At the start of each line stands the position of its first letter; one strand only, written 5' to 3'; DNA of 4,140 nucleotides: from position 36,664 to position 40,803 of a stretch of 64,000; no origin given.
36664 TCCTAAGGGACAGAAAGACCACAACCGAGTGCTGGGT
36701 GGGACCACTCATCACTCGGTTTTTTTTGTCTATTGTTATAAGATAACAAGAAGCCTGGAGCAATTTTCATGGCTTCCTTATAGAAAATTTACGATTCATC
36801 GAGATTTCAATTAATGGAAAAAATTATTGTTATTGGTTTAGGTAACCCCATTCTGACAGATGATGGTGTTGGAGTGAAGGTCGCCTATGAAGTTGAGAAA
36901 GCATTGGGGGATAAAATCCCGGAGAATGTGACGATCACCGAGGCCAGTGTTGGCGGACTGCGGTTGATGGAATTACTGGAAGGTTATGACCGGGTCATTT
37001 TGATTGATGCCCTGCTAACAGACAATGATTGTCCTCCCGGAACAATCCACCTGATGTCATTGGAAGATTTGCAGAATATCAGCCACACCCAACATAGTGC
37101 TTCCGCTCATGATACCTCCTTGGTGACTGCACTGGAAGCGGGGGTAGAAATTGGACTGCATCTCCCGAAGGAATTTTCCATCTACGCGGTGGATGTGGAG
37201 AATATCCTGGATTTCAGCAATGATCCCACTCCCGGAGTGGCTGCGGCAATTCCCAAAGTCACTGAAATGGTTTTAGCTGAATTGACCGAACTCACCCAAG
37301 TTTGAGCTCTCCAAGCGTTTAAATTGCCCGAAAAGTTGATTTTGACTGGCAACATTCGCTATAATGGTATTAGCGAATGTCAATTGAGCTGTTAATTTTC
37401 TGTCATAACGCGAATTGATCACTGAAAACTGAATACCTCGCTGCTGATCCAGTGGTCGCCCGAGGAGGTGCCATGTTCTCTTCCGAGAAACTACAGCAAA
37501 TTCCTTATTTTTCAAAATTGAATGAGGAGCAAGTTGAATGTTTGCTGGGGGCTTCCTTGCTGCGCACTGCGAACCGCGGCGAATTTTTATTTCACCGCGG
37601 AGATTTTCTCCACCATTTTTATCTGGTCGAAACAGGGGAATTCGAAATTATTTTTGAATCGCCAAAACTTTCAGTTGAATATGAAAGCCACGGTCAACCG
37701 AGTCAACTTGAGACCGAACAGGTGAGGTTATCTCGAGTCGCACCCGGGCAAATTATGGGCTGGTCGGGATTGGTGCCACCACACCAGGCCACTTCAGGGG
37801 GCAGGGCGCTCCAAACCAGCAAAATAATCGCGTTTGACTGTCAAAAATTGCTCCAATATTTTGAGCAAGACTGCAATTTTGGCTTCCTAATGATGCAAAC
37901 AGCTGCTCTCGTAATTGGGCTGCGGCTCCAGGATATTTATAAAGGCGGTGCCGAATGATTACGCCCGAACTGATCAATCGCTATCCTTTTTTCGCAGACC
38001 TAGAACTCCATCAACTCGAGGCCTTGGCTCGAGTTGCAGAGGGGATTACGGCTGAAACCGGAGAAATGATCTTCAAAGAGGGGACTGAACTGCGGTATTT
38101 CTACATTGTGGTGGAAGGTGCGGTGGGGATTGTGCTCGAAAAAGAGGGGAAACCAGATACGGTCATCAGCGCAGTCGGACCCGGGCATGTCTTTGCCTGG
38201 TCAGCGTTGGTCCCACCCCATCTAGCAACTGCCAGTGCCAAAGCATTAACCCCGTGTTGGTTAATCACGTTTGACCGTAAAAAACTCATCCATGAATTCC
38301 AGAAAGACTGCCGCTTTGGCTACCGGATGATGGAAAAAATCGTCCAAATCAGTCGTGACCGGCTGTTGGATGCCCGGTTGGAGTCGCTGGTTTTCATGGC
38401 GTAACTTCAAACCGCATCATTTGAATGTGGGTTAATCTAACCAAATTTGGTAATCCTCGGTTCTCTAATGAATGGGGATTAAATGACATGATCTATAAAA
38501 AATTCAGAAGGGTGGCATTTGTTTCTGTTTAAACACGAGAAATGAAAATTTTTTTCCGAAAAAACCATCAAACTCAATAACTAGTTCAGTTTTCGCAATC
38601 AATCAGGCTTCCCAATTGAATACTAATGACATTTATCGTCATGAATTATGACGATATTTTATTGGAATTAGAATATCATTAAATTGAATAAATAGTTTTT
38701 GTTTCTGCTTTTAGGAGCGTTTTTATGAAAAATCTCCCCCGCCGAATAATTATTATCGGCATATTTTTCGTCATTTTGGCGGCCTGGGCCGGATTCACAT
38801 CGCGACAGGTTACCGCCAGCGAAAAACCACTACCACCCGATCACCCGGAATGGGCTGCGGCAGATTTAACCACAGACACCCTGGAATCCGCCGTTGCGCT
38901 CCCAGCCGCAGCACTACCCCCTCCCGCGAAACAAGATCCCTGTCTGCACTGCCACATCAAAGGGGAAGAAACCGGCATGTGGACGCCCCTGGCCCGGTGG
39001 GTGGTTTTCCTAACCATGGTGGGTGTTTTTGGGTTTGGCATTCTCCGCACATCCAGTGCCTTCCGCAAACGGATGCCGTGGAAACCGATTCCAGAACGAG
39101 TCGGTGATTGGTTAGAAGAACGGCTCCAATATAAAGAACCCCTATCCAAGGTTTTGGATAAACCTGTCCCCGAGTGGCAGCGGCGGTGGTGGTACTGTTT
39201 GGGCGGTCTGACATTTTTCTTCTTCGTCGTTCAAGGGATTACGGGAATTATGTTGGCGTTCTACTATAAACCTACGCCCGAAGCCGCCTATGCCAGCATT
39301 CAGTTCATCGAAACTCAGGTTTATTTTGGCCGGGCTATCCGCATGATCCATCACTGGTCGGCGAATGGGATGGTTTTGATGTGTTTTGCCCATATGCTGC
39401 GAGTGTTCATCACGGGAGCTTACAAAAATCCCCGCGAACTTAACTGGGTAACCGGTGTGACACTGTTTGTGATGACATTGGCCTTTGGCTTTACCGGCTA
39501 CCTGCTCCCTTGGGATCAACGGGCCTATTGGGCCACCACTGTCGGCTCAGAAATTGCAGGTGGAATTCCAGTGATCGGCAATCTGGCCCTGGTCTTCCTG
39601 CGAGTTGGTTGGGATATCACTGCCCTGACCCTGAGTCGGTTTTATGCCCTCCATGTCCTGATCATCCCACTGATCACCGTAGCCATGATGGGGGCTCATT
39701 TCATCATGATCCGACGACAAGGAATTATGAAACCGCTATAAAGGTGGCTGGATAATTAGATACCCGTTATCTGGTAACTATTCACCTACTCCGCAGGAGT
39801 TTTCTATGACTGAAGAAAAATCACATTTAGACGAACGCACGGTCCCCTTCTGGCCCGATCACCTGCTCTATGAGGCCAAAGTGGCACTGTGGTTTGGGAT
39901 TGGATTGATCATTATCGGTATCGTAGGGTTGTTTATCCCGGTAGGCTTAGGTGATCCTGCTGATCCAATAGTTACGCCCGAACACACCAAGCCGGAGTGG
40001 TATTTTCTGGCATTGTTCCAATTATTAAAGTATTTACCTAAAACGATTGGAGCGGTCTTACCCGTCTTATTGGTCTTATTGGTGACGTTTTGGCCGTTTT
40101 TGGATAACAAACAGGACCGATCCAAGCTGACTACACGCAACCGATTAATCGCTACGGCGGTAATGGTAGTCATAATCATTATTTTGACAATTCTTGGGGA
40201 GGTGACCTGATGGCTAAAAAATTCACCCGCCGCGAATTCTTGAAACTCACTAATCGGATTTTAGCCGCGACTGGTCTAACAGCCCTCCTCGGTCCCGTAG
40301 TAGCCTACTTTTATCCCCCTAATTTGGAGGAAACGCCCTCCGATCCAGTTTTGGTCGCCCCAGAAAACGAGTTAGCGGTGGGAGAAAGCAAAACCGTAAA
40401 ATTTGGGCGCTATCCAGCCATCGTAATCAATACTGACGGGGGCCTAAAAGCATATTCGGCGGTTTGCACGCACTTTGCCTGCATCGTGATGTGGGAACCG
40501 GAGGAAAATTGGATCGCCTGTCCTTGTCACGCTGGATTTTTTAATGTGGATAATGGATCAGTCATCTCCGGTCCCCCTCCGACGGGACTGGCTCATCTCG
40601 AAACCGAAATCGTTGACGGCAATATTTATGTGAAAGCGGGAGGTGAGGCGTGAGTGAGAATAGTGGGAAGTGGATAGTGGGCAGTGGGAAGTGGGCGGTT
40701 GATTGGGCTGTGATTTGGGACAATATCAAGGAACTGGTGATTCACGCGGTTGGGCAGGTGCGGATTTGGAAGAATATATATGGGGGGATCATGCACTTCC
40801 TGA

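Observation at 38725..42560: Rieske/cytochrome b6 operon translationally coupled to an HdrDE/DsrMK-like fusion: candidate undescribed quinol-linked redox complex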

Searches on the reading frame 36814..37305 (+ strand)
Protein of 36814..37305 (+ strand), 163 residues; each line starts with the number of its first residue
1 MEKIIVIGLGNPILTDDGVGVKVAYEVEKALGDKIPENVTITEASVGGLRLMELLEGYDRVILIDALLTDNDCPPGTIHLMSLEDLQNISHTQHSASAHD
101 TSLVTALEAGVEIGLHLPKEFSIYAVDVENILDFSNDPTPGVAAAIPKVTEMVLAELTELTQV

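Call 3: search_protein_families(library=pfam, proteins=[window:36814-37305:+], max_evalue=0.01)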
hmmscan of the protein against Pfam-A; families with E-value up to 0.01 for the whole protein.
window:36814-37305:+ (163 aa): 1 family
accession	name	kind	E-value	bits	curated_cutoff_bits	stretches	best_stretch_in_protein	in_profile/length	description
PF01750.23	HycI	-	9.4e-14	51.8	23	1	34-156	12-130/130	Hydrogenase maturation protease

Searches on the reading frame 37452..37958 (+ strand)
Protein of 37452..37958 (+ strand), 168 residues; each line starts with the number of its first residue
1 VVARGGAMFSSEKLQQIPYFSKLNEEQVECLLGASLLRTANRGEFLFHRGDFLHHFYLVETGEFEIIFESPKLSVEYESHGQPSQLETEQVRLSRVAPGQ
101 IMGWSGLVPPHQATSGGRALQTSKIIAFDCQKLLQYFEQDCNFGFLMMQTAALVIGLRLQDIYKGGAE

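Call 3: search_protein_families(library=pfam, proteins=[window:37452-37958:+], max_evalue=0.01)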
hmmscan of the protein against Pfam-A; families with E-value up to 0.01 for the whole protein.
window:37452-37958:+ (168 aa): 1 family
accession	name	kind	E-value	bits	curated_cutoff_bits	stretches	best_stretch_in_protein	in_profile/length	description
PF00027.35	cNMP_binding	-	2e-09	37.8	27.5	1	38-140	2-89/89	Cyclic nucleotide-binding domain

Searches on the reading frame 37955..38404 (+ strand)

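Call 3: search_protein_families(library=pfam, proteins=[window:37955-38404:+], max_evalue=0.01)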
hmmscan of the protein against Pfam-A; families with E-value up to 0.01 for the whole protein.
window:37955-38404:+ (149 aa): 1 family
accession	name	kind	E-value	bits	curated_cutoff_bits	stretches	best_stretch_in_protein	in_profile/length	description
PF00027.35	cNMP_binding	-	4.9e-16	58.9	27.5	1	34-117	5-88/89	Cyclic nucleotide-binding domain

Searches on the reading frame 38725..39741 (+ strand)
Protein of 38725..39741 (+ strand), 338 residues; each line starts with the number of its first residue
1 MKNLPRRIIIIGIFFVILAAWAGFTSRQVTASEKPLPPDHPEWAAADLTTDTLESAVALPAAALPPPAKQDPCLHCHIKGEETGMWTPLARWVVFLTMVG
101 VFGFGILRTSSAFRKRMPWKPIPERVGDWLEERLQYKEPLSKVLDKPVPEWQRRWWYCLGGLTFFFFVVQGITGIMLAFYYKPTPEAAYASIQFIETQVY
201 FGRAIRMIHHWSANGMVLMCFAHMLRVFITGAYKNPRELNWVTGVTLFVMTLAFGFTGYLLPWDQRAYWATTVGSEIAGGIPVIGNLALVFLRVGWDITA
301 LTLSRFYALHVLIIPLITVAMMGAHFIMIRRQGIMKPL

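Call 3: search_protein_families(library=pfam, proteins=[window:38725-39741:+], max_evalue=0.01)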
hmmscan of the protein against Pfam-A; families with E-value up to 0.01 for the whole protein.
window:38725-39741:+ (338 aa): 3 families
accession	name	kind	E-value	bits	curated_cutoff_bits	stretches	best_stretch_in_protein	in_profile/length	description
PF00033.24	Cytochrome_B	-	4.7e-52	177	27.2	1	145-333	3-189/189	Cytochrome b/b6/petB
PF13631.11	Cytochrom_B_N_2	-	1.8e-38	132.6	27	1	216-337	3-124/169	Cytochrome b(N-terminal)/b6/petB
PF14358.11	DUF4405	-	1.4e-05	25.9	26.7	1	162-224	5-62/66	Domain of unknown function (DUF4405)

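Call 4: search_protein_families(library=ncbifam, proteins=[window:38725-39741:+], max_evalue=0.01)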
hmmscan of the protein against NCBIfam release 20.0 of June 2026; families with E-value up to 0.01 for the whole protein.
window:38725-39741:+ (338 aa): 4 families
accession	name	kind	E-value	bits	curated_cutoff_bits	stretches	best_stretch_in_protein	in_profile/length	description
NF040969.1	cytb_ExtP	equivalog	8.8e-80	267.4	290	1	153-336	21-204/205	selenite/tellurite reduction operon b-type cytochrome ExtP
NF002990.0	PRK03735.1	subfamily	1.3e-77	260.6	325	1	124-338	3-223/223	cytochrome b6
NF050120.1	bc1_QcrB_actin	exception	1.1e-35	123.5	500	2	187-331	73-217/458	cytochrome bc1 complex cytochrome b subunit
NF041076.1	cyt_b_SoxC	equivalog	1.5e-32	113.2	740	1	128-335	3-201/542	proton pump complex cytochrome B SoxC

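Call 49: find_related_loci(query=A2, collection=metagenome_contigs, flank=6000)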
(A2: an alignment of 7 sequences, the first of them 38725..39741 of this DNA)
Query A2 (338 aa) in metagenome_contigs; peptide patterns used: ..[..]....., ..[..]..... (x = any residue, [..] = any of these).
429 stretches matched a pattern; 364 encode a relative of the query (tblastn E <= 1e-3); the best 80 are kept; 80 distinct loci.
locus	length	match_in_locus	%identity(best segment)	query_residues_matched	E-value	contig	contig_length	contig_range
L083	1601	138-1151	77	1-338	0e+0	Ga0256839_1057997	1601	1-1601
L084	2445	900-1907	76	1-338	0e+0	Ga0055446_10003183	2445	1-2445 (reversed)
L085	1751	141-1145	64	1-338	5e-158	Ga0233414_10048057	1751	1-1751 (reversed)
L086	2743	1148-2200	64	1-338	1e-152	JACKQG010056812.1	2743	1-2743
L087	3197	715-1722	62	1-338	2e-150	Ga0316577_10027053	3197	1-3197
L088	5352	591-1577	66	8-338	2e-145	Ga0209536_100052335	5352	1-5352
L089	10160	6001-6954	66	28-338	8e-143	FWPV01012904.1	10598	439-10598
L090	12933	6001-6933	67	37-338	1e-142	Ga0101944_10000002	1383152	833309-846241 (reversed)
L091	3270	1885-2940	61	1-338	7e-148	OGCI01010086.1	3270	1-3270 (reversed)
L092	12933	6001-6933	67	37-338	7e-142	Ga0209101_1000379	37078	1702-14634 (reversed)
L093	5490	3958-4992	62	1-338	5e-142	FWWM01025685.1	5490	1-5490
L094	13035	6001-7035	62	1-338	4e-141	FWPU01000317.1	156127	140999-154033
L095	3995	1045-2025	62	8-338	9e-145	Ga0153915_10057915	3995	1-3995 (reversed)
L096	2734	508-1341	72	61-338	1e-148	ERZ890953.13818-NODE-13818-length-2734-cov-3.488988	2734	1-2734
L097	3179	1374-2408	61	1-338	2e-146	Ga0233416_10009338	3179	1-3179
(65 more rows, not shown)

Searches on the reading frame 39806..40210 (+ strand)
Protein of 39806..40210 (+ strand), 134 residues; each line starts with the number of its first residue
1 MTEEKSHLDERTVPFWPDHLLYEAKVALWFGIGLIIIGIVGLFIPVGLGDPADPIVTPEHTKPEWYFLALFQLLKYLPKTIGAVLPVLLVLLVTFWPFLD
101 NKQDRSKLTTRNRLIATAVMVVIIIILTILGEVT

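Call 3: search_protein_families(library=pfam, proteins=[window:39806-40210:+], max_evalue=0.01)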
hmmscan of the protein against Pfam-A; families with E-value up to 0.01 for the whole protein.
window:39806-40210:+ (134 aa): 1 family
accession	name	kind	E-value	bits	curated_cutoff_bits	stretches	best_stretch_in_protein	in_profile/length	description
PF00032.22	Cytochrom_B_C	-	8.6e-15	55.3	20.7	1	51-132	1-83/102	Cytochrome b(C-terminal)/b6/petD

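Call 4: search_protein_families(library=ncbifam, proteins=[window:39806-40210:+], max_evalue=0.01)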
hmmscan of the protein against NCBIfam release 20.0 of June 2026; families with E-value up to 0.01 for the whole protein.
window:39806-40210:+ (134 aa): 5 families
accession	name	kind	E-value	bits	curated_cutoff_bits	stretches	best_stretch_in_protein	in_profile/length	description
TIGR01156.1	cytb6_f_IV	equivalog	7.9e-13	48.6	127.05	1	13-131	29-144/160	cytochrome b6-f complex subunit IV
NF040970.1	memb_ExtQ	equivalog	5.6e-08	33.1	150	1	29-130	15-119/134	selenite/tellurite reduction operon b-type cytochrome membrane protein ExtQ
NF041076.1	cyt_b_SoxC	equivalog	0.00049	19.1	740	1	48-132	270-360/542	proton pump complex cytochrome B SoxC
NF051875.1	glycan_WsfD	subfamily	0.0028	16.5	80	1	67-132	360-427/452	glycan biosynthesis hexose transferase WsfD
NF006909.0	PRK09400.1-4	equivalog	0.0064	16.2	86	1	27-45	34-52/61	preprotein translocase subunit SecE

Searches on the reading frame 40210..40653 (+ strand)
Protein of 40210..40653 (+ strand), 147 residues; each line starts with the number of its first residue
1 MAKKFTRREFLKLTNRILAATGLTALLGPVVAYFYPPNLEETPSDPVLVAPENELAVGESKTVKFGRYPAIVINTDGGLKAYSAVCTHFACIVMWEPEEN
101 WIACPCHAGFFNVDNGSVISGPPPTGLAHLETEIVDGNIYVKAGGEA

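Call 3: search_protein_families(library=pfam, proteins=[window:40210-40653:+], max_evalue=0.01)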
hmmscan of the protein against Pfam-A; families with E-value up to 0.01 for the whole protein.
window:40210-40653:+ (147 aa): 1 family
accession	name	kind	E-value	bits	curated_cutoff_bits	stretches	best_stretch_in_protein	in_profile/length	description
PF00355.32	Rieske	-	4e-13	49.5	20.3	1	47-128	3-85/88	Rieske [2Fe-2S] domain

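Call 4: search_protein_families(library=ncbifam, proteins=[window:40210-40653:+], max_evalue=0.01)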
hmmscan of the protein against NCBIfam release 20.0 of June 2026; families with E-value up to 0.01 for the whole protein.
window:40210-40653:+ (147 aa): 12 families
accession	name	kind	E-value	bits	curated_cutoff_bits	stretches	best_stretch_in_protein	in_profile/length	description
NF010001.0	PRK13474.1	subfamily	6.8e-17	61.3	154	1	71-143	90-163/178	cytochrome b6-f complex iron-sulfur subunit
NF045928.1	Cytb6fFeSPetC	equivalog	3.3e-16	59.1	250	1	4-140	11-162/179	cytochrome b6-f complex iron-sulfur subunit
TIGR01416.1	Rieske_proteo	equivalog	2.5e-11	43.9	97.4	1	83-128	113-161/176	ubiquinol-cytochrome c reductase iron-sulfur subunit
NF050121.1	bc1_QcrA_actin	exception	5.2e-11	42.6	275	1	77-140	238-302/319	cytochrome bc1 complex Rieske iron-sulfur subunit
NF041174.1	SDX_Thmprot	equivalog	1.8e-08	34.5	170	1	71-122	28-80/109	sulredoxin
NF007422.0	PRK09965.1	equivalog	2.9e-07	30.5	113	1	48-143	5-100/106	bifunctional 3-phenylpropionate/cinnamic acid dioxygenase ferredoxin subunit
TIGR02694.1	arsenite_ox_S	equivalog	6.2e-07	29.4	95.65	1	60-117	32-90/129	arsenate reductase (azurin) small subunit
NF042948.2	3PPDioc_HcaC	equivalog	3.1e-06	27.4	150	1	47-142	4-101/105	3-phenylpropionate/cinnamic acid dioxygenase ferredoxin subunit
TIGR02377.1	MocE_fam_FeS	subfamily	1.4e-05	25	136.15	1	66-142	23-100/101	MocE family 2Fe-2S type ferredoxin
NF041683.1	ant_diox_AndAb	equivalog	3.2e-05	24.1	150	1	49-142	5-99/100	anthranilate 1,2-dioxygenase ferredoxin subunit AndAb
TIGR02378.1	nirD_assim_sml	equivalog_domain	0.0017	18.5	74.65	1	51-142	7-104/105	nitrite reductase small subunit NirD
TIGR01409.1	TAT_signal_seq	domain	0.0056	17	16.7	1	6-31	2-28/29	twin-arginine translocation signal domain-containing protein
